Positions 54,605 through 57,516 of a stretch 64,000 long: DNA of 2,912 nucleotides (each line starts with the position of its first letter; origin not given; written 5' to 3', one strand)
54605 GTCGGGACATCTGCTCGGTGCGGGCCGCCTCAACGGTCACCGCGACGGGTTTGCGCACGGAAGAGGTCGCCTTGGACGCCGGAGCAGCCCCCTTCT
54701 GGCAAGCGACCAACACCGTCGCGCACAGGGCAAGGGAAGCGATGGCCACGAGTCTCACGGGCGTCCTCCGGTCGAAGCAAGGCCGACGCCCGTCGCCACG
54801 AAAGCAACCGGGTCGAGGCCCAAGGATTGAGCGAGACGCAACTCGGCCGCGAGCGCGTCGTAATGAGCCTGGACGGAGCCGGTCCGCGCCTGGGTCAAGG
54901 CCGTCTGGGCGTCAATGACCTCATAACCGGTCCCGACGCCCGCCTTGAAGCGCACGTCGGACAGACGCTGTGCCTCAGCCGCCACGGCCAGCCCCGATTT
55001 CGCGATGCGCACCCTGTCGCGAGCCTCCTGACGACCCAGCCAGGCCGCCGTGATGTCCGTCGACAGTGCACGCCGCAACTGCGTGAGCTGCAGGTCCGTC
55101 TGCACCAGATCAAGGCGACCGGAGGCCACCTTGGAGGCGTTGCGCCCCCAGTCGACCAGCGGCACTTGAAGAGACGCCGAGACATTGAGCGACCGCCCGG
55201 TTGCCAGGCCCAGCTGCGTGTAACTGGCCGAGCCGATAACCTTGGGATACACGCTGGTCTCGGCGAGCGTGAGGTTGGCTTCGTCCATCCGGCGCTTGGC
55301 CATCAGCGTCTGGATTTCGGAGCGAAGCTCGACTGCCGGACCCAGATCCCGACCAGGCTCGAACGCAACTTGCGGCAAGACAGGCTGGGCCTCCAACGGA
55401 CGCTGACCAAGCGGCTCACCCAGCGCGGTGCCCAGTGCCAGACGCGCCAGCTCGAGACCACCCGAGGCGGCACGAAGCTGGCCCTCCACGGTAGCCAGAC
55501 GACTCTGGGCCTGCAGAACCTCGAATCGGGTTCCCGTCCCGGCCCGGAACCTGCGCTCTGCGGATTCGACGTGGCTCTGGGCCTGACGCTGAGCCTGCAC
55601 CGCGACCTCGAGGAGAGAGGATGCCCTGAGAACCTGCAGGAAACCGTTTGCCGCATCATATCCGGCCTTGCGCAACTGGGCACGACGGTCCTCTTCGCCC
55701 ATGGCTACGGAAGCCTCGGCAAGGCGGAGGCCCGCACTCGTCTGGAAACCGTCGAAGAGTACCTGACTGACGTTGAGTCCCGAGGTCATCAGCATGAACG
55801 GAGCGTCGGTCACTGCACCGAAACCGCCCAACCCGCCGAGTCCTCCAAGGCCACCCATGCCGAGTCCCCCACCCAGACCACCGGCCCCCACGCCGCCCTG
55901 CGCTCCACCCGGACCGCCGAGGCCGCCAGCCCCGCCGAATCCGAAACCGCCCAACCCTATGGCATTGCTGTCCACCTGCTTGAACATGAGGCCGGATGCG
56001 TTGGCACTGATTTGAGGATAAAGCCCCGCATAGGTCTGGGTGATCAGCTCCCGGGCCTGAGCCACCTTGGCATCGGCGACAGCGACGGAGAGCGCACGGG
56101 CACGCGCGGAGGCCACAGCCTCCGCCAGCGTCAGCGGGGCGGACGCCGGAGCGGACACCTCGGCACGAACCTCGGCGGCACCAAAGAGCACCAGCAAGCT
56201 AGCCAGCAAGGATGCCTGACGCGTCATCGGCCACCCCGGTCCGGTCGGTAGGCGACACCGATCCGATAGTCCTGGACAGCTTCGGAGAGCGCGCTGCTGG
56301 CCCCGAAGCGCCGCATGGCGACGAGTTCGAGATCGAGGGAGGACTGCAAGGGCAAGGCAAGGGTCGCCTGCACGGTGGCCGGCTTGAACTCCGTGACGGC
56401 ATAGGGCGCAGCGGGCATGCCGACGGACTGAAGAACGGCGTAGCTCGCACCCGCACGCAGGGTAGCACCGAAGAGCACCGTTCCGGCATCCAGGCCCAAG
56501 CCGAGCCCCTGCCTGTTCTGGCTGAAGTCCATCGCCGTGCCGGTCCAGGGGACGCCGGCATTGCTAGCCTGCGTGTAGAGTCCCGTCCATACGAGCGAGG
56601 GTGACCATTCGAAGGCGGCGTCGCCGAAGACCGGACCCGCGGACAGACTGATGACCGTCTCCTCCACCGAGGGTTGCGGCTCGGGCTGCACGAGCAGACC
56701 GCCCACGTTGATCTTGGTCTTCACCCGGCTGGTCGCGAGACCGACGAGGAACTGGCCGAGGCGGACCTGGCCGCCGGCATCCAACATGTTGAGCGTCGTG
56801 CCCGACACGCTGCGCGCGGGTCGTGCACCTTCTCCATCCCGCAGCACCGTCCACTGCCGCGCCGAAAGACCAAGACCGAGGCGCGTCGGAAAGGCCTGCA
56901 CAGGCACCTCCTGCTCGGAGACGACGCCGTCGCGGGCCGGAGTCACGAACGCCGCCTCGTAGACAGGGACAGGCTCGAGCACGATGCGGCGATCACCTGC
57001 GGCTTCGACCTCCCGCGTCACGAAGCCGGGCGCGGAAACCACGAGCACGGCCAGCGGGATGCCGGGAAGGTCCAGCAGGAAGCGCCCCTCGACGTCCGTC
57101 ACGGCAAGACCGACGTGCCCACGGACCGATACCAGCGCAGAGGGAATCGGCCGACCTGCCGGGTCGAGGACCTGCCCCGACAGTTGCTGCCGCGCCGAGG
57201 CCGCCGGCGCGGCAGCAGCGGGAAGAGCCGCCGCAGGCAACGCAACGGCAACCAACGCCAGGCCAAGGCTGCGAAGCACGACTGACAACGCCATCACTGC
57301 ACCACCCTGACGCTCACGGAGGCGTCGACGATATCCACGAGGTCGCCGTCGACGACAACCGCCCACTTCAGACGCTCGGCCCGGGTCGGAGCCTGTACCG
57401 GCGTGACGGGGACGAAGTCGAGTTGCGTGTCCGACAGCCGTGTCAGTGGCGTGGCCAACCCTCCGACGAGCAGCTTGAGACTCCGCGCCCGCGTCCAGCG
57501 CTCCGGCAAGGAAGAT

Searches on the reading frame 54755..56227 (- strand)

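Call 73: search_protein_families(library=pfam, proteins=[window:54755-56227:-], max_evalue=0.001)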
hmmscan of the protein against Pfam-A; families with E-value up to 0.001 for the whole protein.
window:54755-56227:- (490 aa): 1 family
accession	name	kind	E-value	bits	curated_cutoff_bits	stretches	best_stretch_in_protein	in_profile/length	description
PF02321.23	OEP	-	3.4e-51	174.2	22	2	34-270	1-187/187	Outer membrane efflux protein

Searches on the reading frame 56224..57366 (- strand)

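Call 73: search_protein_families(library=pfam, proteins=[window:56224-57366:-], max_evalue=0.001)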
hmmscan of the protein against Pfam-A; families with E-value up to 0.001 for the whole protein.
window:56224-57366:- (380 aa): 2 families
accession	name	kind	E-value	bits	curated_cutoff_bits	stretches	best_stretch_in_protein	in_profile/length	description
PF13620.12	CarboxypepD_reg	-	1.1e-09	39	32.3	1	61-121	1-65/82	Carboxypeptidase regulatory-like domain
PF13715.12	CarbopepD_reg_2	-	3.3e-06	27.5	32.2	1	62-122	1-62/88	CarboxypepD_reg-like domain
